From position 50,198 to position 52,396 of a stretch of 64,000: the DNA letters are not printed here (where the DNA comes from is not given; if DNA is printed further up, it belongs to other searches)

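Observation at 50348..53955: Divergent multisubunit RNA polymerase beta and beta' modules as separate genes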

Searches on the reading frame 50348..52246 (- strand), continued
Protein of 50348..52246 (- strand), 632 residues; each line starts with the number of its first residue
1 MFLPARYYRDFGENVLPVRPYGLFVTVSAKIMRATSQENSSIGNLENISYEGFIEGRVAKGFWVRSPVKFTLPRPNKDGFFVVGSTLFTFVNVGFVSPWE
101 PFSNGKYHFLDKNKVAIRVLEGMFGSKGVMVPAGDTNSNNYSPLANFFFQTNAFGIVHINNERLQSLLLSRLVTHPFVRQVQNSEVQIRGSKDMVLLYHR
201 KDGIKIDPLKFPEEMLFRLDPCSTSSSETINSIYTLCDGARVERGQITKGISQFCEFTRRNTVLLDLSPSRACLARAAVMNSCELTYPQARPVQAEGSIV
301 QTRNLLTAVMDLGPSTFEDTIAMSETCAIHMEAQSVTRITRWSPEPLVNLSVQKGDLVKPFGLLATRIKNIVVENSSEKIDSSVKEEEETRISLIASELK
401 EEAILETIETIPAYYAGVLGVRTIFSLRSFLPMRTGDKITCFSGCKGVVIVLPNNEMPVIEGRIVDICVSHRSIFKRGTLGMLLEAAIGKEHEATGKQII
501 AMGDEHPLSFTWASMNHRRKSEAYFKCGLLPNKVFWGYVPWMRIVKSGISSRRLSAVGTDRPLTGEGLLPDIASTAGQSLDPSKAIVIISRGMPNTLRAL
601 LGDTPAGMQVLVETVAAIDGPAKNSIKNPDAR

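Call 41: get_annotated_region(hit=H1, flank=6000)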
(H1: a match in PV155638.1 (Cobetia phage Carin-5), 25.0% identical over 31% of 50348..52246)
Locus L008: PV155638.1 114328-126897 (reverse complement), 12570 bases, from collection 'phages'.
description: Cobetia phage Carin-5, complete genome.
organism: Cobetia phage Carin-5 (NCBI taxid 3403038)
taxonomy: Viruses
host: Cobetia marina DSMZ 4741; source: ocean water; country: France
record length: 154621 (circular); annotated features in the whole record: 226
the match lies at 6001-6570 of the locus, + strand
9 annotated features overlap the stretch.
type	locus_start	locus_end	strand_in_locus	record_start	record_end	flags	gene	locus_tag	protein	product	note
CDS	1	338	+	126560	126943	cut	-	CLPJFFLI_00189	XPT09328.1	dCMP deaminase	Carin5_00189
CDS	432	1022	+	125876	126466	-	-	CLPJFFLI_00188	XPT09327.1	RNA pol sigma factor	Carin5_00188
CDS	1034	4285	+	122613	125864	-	-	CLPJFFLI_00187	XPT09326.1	DNA-directed RNA polymerase subunit beta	Carin5_00187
CDS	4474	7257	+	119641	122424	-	-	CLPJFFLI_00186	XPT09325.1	DNA-directed RNA polymerase subunit beta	Carin5_00186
CDS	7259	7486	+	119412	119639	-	-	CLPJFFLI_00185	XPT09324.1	hypothetical protein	Carin5_00185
CDS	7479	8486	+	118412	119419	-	-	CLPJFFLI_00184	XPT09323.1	hypothetical protein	Carin5_00184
CDS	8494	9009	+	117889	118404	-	-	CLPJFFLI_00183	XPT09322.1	phosphohydrolase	Carin5_00183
CDS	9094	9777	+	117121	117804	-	-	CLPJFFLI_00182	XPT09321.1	hypothetical protein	Carin5_00182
CDS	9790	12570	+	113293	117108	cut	-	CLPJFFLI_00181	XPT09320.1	DNA polymerase I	Carin5_00181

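Call 42: get_annotated_region(hit=H9, flank=6000)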
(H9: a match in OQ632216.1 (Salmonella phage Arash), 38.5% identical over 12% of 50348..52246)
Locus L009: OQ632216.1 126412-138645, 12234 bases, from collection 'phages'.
description: Salmonella phage Arash, complete genome.
organism: Salmonella phage Arash (NCBI taxid 3038319)
taxonomy: Viruses; Duplodnaviria; Heunggongvirae; Uroviricota; Caudoviricetes
host: Salmonella enterica subsp. enterica serovar Typhimurium ATCC 14028; source: hospital sewage UZ Leuven; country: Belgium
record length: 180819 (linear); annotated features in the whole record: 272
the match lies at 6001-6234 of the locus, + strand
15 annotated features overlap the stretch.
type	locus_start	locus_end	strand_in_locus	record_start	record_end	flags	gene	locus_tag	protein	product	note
CDS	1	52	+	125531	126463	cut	-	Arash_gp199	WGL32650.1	structural protein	-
CDS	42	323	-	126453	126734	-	-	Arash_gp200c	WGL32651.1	hypothetical protein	-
CDS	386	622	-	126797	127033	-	-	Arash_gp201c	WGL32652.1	hypothetical protein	-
CDS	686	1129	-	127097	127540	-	-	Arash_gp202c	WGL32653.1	hypothetical protein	-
CDS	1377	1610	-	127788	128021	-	-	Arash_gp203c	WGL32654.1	hypothetical protein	-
CDS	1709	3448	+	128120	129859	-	-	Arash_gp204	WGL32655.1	portal protein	-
CDS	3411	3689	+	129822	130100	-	-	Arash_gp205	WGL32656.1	hypothetical protein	-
CDS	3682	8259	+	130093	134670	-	-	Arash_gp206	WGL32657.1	DNA-directed RNA polymerase subunit beta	-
CDS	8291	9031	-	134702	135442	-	-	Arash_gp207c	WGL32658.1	hypothetical protein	-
CDS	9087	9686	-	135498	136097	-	-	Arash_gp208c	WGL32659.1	hypothetical protein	-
CDS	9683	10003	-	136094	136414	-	-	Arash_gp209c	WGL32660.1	hypothetical protein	-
CDS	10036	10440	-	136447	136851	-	-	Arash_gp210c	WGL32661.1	structural protein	-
CDS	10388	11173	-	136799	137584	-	-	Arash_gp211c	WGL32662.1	hypothetical protein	-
CDS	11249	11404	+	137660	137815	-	-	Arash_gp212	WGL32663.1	hypothetical protein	-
CDS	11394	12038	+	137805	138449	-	-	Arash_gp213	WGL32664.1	structural protein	-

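Call 101: search_solved_structures(query=A9, max_evalue=0.001, show_alignments=3)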
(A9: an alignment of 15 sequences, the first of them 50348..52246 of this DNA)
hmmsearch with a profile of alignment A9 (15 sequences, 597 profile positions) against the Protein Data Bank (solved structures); distinct sequences matched with E-value up to 0.001: 81 (the best 60 are shown).
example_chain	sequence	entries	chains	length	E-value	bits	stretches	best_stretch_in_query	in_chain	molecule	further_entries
7s00_C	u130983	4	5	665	7e-18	67.4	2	385-459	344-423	DNA-directed RNA polymerase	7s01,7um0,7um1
7l7b_C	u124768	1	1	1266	2.4e-15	59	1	401-573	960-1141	DNA-directed RNA polymerase subunit beta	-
6edt_C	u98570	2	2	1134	2.7e-14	55.5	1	400-464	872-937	DNA-directed RNA polymerase subunit beta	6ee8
7kif_C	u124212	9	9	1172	3.1e-14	55.3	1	400-464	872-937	DNA-directed RNA polymerase subunit beta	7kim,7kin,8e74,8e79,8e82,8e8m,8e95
5zx2_C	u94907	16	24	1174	3.2e-14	55.3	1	400-464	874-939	DNA-directed RNA polymerase subunit beta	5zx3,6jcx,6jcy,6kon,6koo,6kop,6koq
9e7v_C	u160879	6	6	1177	3.2e-14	55.3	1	400-464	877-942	DNA-directed RNA polymerase subunit beta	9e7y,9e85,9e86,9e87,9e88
10mi_C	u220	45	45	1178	3.2e-14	55.3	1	400-464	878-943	DNA-directed RNA polymerase subunit beta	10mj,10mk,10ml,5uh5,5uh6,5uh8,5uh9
6vvz_C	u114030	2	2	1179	3.2e-14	55.3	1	400-464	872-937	DNA-directed RNA polymerase subunit beta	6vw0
6c04_C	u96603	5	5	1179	3.2e-14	55.3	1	400-464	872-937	DNA-directed RNA polymerase subunit beta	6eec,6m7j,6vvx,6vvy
6bzo_C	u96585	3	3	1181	3.3e-14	55.3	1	400-464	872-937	DNA-directed RNA polymerase subunit beta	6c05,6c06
6dcf_C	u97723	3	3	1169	3.9e-14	55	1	400-467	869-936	DNA-directed RNA polymerase subunit beta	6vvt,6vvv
5tw1_C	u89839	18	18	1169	3.9e-14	55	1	400-467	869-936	DNA-directed RNA polymerase subunit beta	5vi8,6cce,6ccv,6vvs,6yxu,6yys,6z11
5vi5_C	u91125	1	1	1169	3.9e-14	55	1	400-467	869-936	DNA-directed RNA polymerase subunit beta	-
6eyd_C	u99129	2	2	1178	4e-14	55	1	400-467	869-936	DNA-directed RNA polymerase subunit beta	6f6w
6wmp_C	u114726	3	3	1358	4.9e-14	54.7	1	352-462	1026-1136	DNA-directed RNA polymerase subunit beta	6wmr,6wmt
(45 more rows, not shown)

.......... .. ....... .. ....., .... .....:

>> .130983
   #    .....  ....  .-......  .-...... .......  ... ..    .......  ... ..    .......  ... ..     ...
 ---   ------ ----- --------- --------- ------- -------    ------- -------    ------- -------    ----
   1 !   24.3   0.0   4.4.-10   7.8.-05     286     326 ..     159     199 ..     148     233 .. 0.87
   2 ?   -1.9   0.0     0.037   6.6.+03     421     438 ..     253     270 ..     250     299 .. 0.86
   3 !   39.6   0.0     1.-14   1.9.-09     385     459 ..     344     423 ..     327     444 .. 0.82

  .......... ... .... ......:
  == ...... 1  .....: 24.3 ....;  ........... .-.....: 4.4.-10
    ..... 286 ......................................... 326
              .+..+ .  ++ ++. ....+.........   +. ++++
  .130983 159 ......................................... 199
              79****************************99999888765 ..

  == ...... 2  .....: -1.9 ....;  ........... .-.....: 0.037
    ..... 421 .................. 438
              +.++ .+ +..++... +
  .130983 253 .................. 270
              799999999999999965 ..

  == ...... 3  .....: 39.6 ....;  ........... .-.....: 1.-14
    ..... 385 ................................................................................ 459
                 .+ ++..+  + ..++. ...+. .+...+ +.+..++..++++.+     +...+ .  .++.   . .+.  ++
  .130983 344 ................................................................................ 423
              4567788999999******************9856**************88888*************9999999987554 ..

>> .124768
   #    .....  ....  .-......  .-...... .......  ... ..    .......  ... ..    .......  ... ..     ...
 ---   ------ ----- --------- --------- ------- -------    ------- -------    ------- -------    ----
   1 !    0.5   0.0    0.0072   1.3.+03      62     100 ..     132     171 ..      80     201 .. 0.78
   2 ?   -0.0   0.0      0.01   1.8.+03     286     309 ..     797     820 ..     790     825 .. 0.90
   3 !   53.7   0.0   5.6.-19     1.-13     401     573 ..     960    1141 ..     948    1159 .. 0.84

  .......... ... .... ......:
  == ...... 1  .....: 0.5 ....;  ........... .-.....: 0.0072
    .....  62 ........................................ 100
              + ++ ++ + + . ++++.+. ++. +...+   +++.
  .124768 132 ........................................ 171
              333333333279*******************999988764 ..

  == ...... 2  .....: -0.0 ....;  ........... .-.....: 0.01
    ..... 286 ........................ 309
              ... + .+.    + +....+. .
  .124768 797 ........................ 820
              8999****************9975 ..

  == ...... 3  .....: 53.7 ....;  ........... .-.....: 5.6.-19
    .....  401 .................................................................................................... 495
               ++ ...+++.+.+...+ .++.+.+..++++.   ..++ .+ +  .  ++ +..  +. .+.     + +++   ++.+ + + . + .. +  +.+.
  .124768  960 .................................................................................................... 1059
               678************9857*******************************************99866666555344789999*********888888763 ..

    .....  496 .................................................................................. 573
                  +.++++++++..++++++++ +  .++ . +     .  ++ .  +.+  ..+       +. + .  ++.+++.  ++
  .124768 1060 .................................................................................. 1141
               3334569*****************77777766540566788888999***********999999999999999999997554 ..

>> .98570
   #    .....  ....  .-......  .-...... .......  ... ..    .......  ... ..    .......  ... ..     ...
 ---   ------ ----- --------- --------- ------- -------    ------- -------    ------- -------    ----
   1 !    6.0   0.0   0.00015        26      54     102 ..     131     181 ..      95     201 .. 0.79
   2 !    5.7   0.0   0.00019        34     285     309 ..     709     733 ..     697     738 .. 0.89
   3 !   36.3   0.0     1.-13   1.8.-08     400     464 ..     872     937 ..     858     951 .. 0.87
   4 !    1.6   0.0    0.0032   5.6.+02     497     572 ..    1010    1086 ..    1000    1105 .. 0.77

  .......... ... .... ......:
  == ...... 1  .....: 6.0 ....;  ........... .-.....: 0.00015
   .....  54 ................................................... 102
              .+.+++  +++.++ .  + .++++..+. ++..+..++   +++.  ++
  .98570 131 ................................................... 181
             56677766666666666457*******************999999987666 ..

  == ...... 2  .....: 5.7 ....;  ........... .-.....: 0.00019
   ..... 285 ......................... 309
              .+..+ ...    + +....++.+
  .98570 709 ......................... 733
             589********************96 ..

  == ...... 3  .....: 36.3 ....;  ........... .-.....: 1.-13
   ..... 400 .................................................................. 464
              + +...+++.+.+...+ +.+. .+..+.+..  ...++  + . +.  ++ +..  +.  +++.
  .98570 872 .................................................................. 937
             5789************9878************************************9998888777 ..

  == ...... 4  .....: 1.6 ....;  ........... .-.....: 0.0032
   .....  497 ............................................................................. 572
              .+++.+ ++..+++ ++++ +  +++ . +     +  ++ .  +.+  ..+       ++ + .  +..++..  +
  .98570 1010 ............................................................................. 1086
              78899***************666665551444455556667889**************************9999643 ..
